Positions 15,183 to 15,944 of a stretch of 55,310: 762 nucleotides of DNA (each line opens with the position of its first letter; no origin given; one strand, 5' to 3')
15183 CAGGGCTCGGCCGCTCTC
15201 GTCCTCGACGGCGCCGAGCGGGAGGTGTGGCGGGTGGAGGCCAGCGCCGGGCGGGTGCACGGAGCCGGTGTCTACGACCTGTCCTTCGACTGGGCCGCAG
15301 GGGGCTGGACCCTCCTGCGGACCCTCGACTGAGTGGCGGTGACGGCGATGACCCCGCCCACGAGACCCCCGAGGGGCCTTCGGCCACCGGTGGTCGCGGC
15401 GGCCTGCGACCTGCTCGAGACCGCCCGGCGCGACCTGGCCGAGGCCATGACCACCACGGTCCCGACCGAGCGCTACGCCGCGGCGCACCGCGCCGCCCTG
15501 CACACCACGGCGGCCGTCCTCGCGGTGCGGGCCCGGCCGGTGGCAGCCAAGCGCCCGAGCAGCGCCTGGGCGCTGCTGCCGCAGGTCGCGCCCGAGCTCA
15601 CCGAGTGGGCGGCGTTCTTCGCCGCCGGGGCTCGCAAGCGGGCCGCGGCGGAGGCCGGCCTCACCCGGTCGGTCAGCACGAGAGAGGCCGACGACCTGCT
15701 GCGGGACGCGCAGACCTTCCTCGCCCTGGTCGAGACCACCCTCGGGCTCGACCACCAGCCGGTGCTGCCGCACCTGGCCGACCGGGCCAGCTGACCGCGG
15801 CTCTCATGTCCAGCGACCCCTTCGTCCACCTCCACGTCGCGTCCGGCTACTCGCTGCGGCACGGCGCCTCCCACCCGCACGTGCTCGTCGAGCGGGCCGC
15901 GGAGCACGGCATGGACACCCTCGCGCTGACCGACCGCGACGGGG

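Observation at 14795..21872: SOS-box-fronted operon DUF6504-like / HEPN-like / DnaE2-type polymerase / methyltransferase / DinB: a non-canonical damage-inducible mutasome without imuA'/imuB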

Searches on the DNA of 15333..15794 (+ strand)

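Call 65: build_rna_model(alignment_id=A4, structure=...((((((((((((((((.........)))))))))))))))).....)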
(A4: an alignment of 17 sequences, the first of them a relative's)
Model R1 built from alignment A4 (17 sequences, 49 columns); structure: as given.
model positions 49; base pairs 16; branch points 0; effective number of sequences 17; information 0.88 bits per position. Calibrated on 0.2 Mb of random sequence (short: E-values are rough).
structure used (alignment columns):
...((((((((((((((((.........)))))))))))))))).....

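Call 66: search_with_rna_model(model_id=R1, sources=[window, L001, L002, L003, L004, L005, L006, L007, L008, L009, L010, L011, L012, L013, L014, L015, L016, L017, L018, L019, L020, L021, L022, L023, L024, L025, L026, L027, L028, L029, L030, L031, L032, L033, L034, L035, L036, L037, L038, L039, L040, L041, L042, L043, L044, L045, L046, L047, L048, L049, L050, L051, L052, L053, L054, L055, L056, L057, L058, L059, L060, L061, L062, L063, L064, L065, L066, L067, L068, L069, L070, L071, L072, L073, L074, L075, L076, L077, L078, L079, L080, L081, L082], max_evalue=1, make_alignment=true)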
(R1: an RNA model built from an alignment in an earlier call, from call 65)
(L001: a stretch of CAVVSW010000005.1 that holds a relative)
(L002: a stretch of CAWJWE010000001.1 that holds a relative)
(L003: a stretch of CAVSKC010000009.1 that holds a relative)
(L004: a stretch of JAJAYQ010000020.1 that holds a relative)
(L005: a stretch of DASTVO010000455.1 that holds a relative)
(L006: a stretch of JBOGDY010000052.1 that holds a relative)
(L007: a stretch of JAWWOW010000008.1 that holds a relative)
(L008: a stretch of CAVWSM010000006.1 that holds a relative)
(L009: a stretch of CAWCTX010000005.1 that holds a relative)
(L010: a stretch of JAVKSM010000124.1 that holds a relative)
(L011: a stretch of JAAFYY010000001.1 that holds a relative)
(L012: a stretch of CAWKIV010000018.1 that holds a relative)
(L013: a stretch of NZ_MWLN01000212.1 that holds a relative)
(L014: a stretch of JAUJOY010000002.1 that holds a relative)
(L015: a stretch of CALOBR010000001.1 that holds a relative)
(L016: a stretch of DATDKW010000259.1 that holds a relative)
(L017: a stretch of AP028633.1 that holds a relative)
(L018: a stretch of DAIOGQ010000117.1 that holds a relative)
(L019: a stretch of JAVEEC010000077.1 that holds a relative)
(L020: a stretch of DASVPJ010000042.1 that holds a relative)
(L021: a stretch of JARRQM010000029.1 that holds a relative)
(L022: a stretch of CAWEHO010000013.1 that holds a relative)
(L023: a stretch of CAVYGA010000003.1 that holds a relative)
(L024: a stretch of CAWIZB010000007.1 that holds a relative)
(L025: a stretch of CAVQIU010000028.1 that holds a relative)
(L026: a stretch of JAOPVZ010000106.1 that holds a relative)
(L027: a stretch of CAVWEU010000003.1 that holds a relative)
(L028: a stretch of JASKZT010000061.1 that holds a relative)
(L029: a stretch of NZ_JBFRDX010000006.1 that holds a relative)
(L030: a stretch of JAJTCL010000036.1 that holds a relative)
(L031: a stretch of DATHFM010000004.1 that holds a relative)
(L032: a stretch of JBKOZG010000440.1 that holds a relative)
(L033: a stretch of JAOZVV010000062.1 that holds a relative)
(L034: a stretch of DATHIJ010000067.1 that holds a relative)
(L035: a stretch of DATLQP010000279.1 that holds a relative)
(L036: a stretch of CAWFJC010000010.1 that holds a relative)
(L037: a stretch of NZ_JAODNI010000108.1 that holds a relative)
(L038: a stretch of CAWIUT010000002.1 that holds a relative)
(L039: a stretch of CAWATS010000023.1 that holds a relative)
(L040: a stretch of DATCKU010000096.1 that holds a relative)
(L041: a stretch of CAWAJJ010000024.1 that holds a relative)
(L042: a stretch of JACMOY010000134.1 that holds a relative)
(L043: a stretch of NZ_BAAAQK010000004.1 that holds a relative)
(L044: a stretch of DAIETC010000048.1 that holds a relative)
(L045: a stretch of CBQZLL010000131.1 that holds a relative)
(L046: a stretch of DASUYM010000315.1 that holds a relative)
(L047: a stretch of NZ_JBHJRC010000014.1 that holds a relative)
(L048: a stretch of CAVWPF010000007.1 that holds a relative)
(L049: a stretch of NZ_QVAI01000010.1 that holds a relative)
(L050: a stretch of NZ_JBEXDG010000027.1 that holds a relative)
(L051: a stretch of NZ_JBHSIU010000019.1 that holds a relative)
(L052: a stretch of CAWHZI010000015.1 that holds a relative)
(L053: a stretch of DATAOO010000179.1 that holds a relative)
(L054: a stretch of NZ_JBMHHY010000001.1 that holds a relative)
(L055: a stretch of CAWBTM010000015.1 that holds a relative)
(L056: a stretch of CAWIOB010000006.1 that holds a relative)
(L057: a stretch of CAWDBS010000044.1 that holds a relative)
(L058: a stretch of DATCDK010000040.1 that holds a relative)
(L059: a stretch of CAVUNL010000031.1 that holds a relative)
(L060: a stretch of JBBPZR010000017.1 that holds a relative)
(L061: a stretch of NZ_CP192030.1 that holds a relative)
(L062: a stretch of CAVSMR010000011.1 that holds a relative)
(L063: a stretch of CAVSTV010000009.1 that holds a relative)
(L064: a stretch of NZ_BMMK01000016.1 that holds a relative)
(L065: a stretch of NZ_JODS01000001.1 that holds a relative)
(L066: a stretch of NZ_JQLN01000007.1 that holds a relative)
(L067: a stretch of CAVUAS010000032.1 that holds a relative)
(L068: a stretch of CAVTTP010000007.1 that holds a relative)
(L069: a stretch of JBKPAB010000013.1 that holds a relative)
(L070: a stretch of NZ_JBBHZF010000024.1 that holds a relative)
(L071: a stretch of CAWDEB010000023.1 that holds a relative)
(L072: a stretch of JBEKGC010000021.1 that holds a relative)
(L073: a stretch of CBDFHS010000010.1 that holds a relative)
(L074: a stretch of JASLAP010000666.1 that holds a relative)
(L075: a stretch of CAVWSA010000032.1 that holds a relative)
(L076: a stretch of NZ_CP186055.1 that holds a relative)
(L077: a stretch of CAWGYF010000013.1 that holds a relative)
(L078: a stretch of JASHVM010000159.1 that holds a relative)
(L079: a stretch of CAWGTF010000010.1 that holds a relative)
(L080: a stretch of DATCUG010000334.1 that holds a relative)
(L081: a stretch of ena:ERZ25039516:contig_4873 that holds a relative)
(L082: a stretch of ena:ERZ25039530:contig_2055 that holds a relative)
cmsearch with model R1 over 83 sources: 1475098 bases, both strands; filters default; matches with E-value up to 1: 53.
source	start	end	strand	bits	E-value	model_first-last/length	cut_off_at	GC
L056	9544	9592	+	55.2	5.1e-08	1-49/49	no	0.78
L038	9461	9509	+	54.3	7.9e-08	1-49/49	no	0.78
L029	9555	9603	+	53.9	9.7e-08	1-49/49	no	0.73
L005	9518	9566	+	53.1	1.4e-07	1-49/49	no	0.8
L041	9526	9574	+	52.3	2.1e-07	1-49/49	no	0.67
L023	9424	9472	+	51.9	2.6e-07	1-49/49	no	0.82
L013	9255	9303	+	51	4e-07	1-49/49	no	0.78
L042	3651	3699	+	50.2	5.9e-07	1-49/49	no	0.73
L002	9527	9575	+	50.1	6.1e-07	1-49/49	no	0.8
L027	9442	9490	+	49.8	7.1e-07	1-49/49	no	0.69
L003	9621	9669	+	49.6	8.2e-07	1-49/49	no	0.84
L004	4485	4533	+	47.7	2e-06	1-49/49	no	0.73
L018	7943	7991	+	46.2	4.3e-06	1-49/49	no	0.82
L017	9481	9529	+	45.4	6.4e-06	1-49/49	no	0.69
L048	9880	9928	+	43.8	1.4e-05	1-49/49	no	0.84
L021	2575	2623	+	41.9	3.5e-05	1-49/49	no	0.86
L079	9790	9838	+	41.4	4.6e-05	1-49/49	no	0.8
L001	9597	9646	+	40.1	8.5e-05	1-49/49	no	0.82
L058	9818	9866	+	37.2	0.00037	1-49/49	no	0.82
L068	9798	9846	+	37.2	0.00037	1-49/49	no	0.82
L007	9430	9479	+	37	0.00039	1-49/49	no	0.8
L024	9802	9851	+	35.6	0.00079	1-49/49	no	0.6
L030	1592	1641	+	35.6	0.00079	1-49/49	no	0.6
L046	2243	2292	+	34.9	0.0011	1-49/49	no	0.7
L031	9924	9973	+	34.1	0.0017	1-49/49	no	0.58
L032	8861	8910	+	33.2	0.0026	1-49/49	no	0.6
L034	3284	3333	+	32.8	0.0031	1-49/49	no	0.6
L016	6072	6121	+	31.4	0.0063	1-49/49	no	0.82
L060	9523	9572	+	31.1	0.007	1-49/49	no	0.74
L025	9809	9857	+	31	0.0074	1-49/49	no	0.65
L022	9837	9885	+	30.1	0.012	1-49/49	no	0.67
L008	9405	9449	+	29.6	0.015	1-49/49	no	0.82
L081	9518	9567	+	28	0.033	1-49/49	no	0.82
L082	9481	9530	+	28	0.033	1-49/49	no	0.82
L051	9642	9696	+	27.5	0.042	1-49/49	no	0.85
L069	9912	9958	+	27.4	0.044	1-49/49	no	0.6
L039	9509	9558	+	27.2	0.049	1-49/49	no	0.88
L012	9507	9556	+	26.9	0.057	1-49/49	no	0.9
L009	9392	9436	+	26.6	0.065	1-49/49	no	0.78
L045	1547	1590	+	26.3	0.075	1-49/49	no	0.84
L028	20117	20169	+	25.8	0.097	1-49/49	no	0.77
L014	9357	9407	+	25.7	0.1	1-49/49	no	0.75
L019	9630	9678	+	24.6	0.17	1-49/49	no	0.86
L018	10894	10969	+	24.4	0.2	1-49/49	no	0.79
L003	8833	8880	-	24.2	0.21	1-49/49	no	0.79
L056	9542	9590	-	24.2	0.22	1-49/49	no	0.76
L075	16969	17014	+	23.4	0.32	1-49/49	no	0.85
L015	9551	9599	+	23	0.4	1-49/49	no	0.73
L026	9476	9529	+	22.6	0.47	1-49/49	no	0.7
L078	10524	10574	-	22.1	0.6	1-49/49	no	0.73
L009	11204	11252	+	21.6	0.77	1-49/49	no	0.67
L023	13807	13853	-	21.3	0.88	1-49/49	no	0.72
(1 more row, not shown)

Alignment A5: 53 matches aligned to the model, 85 columns, each read 5' to 3' on its own strand. Consensus structure (alignment columns), stored with it:
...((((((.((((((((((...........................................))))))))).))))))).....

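Call 67: search_with_rna_model(model_id=R1, sources=[window, L001, L002, L003, L004, L005, L006, L007, L008, L009, L010, L011, L012, L013, L014, L015, L016, L017, L018, L019, L020, L021, L022, L023, L024, L025, L026, L027, L028, L029, L030, L031, L032, L033, L034, L035, L036, L037, L038, L039, L040, L041, L042, L043, L044, L045, L046, L047, L048, L049, L050, L051, L052, L053, L054, L055, L056, L057, L058, L059, L060, L061, L062, L063, L064, L065, L066, L067, L068, L069, L070, L071, L072, L073, L074, L075, L076, L077, L078, L079, L080, L081], max_evalue=0.08, make_alignment=true, show_alignments=0)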
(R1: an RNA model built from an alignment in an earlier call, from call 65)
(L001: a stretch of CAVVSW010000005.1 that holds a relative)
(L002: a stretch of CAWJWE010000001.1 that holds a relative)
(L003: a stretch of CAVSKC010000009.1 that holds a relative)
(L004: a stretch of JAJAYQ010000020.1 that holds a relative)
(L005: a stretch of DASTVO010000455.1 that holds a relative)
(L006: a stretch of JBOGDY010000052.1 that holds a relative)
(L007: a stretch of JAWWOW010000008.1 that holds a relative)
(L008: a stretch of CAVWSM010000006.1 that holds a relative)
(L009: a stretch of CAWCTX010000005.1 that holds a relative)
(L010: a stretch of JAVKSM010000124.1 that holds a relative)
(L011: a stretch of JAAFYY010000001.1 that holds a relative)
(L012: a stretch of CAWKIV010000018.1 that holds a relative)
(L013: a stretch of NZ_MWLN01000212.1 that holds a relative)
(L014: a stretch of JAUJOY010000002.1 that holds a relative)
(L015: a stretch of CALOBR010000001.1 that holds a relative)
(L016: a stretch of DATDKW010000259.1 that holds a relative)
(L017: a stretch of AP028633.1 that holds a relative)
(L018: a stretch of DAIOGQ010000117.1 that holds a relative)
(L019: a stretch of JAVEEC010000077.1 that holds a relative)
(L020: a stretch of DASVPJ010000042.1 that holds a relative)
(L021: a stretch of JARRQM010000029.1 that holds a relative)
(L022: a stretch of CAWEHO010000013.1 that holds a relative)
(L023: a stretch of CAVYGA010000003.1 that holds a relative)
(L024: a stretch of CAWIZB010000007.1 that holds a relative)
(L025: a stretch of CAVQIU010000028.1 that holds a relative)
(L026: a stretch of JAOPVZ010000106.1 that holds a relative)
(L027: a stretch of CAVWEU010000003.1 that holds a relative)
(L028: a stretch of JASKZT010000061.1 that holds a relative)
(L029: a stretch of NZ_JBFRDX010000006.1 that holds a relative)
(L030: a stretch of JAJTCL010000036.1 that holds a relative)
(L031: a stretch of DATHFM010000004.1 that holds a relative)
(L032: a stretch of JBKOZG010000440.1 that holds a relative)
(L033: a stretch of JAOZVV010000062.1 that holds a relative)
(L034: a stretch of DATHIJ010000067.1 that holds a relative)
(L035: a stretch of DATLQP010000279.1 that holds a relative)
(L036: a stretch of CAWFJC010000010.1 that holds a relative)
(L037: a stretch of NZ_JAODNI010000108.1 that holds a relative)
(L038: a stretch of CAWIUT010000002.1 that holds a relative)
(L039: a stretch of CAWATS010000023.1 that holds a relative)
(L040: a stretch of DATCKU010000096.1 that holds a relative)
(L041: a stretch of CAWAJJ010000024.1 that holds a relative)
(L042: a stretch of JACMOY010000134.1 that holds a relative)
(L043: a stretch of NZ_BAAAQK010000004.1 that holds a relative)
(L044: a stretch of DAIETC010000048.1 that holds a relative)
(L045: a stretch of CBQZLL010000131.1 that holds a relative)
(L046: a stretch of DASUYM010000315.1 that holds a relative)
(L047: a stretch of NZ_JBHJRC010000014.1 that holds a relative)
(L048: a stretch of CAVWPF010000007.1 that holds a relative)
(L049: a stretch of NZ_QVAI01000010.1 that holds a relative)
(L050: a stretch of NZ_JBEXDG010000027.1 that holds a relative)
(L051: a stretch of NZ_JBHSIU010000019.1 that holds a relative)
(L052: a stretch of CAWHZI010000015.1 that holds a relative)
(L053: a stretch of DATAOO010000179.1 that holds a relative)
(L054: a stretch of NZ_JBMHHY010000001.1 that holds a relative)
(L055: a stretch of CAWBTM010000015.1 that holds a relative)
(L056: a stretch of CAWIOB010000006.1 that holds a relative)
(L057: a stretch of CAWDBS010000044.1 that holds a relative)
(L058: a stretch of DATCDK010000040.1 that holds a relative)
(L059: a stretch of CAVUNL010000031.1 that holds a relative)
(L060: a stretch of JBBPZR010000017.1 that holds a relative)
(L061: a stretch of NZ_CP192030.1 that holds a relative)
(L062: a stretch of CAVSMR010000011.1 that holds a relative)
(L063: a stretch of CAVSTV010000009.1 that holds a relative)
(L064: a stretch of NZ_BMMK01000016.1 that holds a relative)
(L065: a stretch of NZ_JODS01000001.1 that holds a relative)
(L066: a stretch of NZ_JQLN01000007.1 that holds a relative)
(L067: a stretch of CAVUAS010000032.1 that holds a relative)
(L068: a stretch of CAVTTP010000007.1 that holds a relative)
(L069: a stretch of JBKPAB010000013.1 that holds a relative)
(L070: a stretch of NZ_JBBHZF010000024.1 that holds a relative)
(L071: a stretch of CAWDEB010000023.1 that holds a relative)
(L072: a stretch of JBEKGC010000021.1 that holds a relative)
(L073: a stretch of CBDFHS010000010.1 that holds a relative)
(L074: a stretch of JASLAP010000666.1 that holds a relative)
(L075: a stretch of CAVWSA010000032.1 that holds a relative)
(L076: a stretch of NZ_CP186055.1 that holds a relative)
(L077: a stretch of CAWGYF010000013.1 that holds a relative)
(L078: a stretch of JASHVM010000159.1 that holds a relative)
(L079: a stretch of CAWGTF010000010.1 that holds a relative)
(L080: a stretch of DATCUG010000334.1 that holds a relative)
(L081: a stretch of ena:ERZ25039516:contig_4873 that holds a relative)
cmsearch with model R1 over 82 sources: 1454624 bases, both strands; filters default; matches with E-value up to 0.08: 40.
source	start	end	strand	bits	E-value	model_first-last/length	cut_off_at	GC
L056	9544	9592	+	55.2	5.1e-08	1-49/49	no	0.78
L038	9461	9509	+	54.3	7.8e-08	1-49/49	no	0.78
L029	9555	9603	+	53.9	9.6e-08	1-49/49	no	0.73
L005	9518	9566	+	53.1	1.4e-07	1-49/49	no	0.8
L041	9526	9574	+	52.3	2.1e-07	1-49/49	no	0.67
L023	9424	9472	+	51.9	2.5e-07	1-49/49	no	0.82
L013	9255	9303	+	51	3.9e-07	1-49/49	no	0.78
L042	3651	3699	+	50.2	5.8e-07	1-49/49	no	0.73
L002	9527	9575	+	50.1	6e-07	1-49/49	no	0.8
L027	9442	9490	+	49.8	7e-07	1-49/49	no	0.69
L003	9621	9669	+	49.6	8.1e-07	1-49/49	no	0.84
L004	4485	4533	+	47.7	2e-06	1-49/49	no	0.73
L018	7943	7991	+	46.2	4.2e-06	1-49/49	no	0.82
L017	9481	9529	+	45.4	6.3e-06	1-49/49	no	0.69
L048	9880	9928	+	43.8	1.4e-05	1-49/49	no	0.84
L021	2575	2623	+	41.9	3.5e-05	1-49/49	no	0.86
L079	9790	9838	+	41.4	4.5e-05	1-49/49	no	0.8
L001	9597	9646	+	40.1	8.4e-05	1-49/49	no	0.82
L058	9818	9866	+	37.2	0.00036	1-49/49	no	0.82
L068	9798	9846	+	37.2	0.00036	1-49/49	no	0.82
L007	9430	9479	+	37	0.00038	1-49/49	no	0.8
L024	9802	9851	+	35.6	0.00078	1-49/49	no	0.6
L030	1592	1641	+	35.6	0.00078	1-49/49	no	0.6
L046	2243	2292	+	34.9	0.0011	1-49/49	no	0.7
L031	9924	9973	+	34.1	0.0016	1-49/49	no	0.58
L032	8861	8910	+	33.2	0.0026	1-49/49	no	0.6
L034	3284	3333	+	32.8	0.0031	1-49/49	no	0.6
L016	6072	6121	+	31.4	0.0062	1-49/49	no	0.82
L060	9523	9572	+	31.1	0.0069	1-49/49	no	0.74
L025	9809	9857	+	31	0.0073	1-49/49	no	0.65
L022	9837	9885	+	30.1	0.012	1-49/49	no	0.67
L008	9405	9449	+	29.6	0.015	1-49/49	no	0.82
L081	9518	9567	+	28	0.032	1-49/49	no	0.82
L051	9642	9696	+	27.5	0.041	1-49/49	no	0.85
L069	9912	9958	+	27.4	0.043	1-49/49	no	0.6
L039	9509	9558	+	27.2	0.049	1-49/49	no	0.88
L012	9507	9556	+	26.9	0.056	1-49/49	no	0.9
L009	9392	9436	+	26.6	0.064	1-49/49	no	0.78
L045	1547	1590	+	26.3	0.074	1-49/49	no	0.84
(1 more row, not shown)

Alignment A6: 40 matches aligned to the model, 58 columns, each read 5' to 3' on its own strand. Consensus structure (alignment columns), stored with it:
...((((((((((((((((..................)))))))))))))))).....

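Call 78: search_with_rna_model(model_id=R1, sources=[L083, L084, L085, L086, L087, L090, L091, L093, L096, L103, L107, L108, L109, L110, L111, L119, L121, L125, L129, L131, L132, L138, L140, L141, L142, L143, L144, L147, L149, L152, L154, L157, L161, L162, L166, L170, L176, L177, L180, L182, L183, L186, L188, L197], max_evalue=0.1)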
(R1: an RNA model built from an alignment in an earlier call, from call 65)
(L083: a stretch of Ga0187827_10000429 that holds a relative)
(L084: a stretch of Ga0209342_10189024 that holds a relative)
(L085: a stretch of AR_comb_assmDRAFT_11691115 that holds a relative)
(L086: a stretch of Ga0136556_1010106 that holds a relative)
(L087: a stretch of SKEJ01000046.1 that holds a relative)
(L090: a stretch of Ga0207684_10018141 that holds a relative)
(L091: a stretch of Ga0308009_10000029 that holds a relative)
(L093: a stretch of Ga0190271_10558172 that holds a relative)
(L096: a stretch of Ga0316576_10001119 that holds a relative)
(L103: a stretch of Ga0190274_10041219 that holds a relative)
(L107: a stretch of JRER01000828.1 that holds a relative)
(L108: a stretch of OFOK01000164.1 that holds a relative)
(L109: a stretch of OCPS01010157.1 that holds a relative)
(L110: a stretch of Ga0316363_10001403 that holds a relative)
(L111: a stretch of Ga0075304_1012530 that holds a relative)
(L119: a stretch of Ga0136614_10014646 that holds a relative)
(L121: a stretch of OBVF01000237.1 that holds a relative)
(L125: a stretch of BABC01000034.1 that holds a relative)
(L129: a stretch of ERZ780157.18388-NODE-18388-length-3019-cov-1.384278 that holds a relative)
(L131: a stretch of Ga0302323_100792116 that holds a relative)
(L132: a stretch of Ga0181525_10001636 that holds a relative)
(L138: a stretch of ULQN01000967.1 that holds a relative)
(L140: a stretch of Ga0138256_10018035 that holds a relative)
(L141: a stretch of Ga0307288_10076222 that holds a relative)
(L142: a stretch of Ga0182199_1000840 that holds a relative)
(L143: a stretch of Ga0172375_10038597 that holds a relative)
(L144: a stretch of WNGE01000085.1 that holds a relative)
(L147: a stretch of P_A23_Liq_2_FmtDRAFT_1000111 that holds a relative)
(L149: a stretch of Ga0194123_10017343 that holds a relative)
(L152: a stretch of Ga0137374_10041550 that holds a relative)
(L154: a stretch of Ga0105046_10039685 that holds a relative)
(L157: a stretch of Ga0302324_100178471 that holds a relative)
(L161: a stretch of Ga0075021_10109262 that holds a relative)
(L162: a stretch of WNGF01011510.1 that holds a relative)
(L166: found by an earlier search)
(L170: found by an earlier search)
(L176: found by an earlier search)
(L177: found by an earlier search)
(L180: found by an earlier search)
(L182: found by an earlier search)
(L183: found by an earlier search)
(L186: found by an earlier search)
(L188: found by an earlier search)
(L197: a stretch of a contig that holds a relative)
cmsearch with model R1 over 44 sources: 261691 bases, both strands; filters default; matches with E-value up to 0.1: 6.
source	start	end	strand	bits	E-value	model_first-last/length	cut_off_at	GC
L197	1518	1567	+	43.8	2.4e-06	1-49/49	no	0.74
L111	1643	1691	+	43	3.7e-06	1-49/49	no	0.8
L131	949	998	+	42.7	4.3e-06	1-49/49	no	0.78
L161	1599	1647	+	40.6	1.2e-05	1-49/49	no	0.78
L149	2522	2570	+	38.2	3.8e-05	1-49/49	no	0.71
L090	2977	3025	+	28.8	0.004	1-49/49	no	0.84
